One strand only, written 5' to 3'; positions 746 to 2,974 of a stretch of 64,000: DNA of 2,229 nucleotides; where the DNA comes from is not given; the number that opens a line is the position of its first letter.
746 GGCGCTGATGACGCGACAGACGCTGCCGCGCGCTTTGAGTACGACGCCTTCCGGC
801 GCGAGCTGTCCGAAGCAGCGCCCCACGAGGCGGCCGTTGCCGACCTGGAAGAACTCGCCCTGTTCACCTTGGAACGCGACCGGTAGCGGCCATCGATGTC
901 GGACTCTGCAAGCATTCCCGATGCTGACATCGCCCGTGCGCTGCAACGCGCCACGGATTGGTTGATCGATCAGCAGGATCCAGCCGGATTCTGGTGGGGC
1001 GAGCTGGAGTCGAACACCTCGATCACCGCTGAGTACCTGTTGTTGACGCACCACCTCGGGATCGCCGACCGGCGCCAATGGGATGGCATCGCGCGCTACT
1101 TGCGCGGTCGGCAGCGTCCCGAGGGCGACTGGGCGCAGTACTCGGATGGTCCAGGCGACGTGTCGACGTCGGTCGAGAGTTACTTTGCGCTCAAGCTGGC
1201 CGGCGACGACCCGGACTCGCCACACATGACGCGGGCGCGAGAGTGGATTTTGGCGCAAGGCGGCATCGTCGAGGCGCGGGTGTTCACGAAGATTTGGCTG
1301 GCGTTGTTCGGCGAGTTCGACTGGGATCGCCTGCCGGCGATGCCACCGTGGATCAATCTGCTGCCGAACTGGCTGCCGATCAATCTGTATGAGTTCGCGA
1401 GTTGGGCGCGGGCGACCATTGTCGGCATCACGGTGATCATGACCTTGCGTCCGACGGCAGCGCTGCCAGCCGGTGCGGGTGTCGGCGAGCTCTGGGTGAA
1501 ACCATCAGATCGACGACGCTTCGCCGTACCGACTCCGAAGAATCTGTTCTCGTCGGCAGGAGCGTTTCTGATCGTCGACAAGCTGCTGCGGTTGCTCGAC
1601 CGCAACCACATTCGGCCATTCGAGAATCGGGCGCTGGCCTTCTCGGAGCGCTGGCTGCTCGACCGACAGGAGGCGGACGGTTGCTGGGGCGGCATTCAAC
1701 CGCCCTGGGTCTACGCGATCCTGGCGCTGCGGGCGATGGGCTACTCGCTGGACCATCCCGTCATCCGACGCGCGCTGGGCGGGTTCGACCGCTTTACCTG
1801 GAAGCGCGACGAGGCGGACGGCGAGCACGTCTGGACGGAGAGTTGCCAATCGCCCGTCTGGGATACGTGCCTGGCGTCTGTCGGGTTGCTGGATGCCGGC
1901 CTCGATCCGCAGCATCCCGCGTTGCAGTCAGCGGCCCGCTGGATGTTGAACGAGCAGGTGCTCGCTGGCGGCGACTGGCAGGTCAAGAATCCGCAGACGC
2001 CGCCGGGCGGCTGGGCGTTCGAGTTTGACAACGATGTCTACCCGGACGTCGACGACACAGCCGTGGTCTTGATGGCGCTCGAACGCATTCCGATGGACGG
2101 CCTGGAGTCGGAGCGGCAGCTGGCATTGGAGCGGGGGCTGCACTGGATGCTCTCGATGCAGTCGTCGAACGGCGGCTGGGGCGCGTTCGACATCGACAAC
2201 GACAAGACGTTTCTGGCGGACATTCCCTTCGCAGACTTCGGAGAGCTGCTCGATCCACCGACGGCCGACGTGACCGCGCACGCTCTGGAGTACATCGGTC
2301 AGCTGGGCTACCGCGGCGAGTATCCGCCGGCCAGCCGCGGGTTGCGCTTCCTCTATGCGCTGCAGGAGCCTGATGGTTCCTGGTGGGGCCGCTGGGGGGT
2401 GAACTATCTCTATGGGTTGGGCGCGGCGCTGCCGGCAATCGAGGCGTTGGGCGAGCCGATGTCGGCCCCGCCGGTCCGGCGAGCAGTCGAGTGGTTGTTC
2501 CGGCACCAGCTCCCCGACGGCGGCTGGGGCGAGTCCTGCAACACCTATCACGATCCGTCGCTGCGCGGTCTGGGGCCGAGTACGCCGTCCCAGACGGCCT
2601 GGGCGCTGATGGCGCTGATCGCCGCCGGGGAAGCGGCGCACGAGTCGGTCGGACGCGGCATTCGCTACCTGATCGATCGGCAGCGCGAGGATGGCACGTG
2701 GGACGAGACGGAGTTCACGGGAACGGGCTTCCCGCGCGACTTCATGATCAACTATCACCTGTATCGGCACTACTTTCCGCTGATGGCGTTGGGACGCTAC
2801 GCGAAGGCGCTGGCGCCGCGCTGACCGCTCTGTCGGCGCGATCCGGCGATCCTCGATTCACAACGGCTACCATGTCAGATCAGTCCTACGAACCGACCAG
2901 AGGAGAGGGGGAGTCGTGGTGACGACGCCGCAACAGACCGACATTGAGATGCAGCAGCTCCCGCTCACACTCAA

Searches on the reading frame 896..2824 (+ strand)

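Call 56: search_protein_families(library=pfam, proteins=[window:896-2824:+], max_evalue=0.00001)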
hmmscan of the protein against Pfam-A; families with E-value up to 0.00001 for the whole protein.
window:896-2824:+ (642 aa): 3 families
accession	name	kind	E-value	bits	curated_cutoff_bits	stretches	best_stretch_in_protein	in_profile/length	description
PF13243.12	SQHop_cyclase_C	-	4.8e-150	499.4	26.1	1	319-636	2-318/319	Squalene-hopene cyclase C-terminal domain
PF13249.12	SQHop_cyclase_N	-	3.1e-126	420.9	26.2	1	17-305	2-290/291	Squalene-hopene cyclase N-terminal domain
PF07678.20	TED_complement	-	8.9e-07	28.7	22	0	523-595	112-189/312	A-macroglobulin TED domain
